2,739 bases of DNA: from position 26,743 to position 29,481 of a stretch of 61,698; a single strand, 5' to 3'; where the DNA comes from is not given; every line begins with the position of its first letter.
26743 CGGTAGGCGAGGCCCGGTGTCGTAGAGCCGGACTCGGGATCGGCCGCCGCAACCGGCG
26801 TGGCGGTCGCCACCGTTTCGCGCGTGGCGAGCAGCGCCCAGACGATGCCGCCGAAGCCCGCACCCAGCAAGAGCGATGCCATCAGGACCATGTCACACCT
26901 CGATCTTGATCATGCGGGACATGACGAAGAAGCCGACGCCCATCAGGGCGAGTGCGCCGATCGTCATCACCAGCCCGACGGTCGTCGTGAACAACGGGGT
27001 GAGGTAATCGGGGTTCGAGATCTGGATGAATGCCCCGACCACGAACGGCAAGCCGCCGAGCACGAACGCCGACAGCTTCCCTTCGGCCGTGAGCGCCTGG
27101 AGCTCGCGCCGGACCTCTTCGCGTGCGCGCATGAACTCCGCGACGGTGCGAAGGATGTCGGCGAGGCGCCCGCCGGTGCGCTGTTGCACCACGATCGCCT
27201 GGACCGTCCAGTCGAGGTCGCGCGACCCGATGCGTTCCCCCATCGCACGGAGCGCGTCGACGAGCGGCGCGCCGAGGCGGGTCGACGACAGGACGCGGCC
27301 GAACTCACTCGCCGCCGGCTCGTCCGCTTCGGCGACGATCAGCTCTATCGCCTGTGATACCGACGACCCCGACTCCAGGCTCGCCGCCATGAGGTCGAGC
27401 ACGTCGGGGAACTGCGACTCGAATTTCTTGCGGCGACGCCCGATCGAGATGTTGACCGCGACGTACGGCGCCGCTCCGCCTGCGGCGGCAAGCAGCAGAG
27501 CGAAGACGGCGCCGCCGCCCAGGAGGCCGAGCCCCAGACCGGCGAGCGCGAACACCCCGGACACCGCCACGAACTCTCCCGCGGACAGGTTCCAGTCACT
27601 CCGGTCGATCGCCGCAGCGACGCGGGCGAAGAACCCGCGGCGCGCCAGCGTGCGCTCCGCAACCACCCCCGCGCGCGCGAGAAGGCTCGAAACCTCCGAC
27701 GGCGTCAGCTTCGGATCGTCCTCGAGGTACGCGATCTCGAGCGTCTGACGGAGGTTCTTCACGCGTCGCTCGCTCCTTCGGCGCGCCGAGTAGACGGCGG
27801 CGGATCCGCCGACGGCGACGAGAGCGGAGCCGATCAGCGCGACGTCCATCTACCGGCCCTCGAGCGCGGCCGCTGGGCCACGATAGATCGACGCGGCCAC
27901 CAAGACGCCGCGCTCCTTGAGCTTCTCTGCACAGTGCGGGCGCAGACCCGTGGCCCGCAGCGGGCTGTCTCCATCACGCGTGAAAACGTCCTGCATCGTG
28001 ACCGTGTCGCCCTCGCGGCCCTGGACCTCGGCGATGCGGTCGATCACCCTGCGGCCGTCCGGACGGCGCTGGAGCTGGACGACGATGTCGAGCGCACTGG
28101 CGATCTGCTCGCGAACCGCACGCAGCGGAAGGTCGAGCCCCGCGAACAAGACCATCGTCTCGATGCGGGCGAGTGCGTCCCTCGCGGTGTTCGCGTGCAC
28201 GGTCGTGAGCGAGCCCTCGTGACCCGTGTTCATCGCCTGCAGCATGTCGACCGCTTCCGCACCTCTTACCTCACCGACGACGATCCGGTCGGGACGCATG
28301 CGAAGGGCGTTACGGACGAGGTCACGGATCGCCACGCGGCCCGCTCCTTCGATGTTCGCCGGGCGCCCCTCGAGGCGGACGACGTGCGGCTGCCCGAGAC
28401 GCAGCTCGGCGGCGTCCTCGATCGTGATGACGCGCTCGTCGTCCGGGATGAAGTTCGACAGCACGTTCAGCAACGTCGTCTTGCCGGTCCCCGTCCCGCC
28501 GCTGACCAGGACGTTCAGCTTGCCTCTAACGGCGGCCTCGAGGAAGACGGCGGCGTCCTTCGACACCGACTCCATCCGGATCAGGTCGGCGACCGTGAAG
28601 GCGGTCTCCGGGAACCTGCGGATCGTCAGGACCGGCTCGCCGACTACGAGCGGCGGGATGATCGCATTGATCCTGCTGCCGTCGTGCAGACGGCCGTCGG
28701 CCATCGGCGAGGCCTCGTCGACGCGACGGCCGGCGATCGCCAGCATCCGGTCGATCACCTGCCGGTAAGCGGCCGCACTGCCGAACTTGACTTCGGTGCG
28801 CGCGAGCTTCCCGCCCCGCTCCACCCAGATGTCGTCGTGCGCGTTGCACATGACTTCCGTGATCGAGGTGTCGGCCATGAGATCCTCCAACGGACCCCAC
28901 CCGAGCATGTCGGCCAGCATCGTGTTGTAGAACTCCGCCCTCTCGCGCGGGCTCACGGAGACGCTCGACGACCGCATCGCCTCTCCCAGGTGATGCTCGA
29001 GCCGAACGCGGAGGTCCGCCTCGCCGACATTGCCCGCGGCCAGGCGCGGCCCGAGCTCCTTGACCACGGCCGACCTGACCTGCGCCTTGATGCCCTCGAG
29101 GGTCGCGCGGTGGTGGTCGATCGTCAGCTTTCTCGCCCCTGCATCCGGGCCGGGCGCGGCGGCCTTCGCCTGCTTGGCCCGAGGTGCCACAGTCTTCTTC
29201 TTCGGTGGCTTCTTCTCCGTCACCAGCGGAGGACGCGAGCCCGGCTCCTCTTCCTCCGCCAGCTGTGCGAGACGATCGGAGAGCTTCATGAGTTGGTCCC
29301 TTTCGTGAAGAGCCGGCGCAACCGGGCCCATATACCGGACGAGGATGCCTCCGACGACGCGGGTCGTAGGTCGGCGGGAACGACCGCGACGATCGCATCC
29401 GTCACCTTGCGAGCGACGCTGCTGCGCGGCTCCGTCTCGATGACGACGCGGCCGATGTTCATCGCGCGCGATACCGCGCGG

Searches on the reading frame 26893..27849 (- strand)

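Call 87: search_protein_families(library=pfam, proteins=[window:26893-27849:-], max_evalue=0.0001)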
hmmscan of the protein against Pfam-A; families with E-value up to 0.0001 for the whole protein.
window:26893-27849:- (318 aa): 1 family
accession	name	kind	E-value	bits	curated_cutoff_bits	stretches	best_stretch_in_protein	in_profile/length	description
PF00482.28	T2SSF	-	1.1e-18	67.8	25.2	1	151-275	2-123/125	Type II secretion system (T2SS), protein F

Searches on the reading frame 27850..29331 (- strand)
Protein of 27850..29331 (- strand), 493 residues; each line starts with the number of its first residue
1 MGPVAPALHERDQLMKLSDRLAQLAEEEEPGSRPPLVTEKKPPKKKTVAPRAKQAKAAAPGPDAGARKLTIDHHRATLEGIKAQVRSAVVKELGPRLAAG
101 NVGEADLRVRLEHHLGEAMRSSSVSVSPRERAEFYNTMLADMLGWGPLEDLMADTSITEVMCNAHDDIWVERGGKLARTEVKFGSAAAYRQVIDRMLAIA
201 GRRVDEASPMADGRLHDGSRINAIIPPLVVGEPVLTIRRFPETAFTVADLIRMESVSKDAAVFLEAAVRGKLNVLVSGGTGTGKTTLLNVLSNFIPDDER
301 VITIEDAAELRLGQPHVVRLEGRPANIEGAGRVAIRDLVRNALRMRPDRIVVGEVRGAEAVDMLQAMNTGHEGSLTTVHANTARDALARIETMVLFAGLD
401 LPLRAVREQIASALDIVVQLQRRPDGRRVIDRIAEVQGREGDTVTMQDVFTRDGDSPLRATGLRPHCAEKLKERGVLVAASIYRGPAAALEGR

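Call 87: search_protein_families(library=pfam, proteins=[window:27850-29331:-], max_evalue=0.0001)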
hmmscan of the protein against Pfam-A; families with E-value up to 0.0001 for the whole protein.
window:27850-29331:- (493 aa): 2 families
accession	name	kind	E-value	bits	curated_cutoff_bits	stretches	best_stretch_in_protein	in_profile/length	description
PF00437.27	T2SSE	-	1.4e-64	218.5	24.9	1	146-422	6-279/370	Type II/IV secretion system protein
PF13191.12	AAA_16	-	6.2e-05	24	32.6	0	264-314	16-64/167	AAA ATPase domain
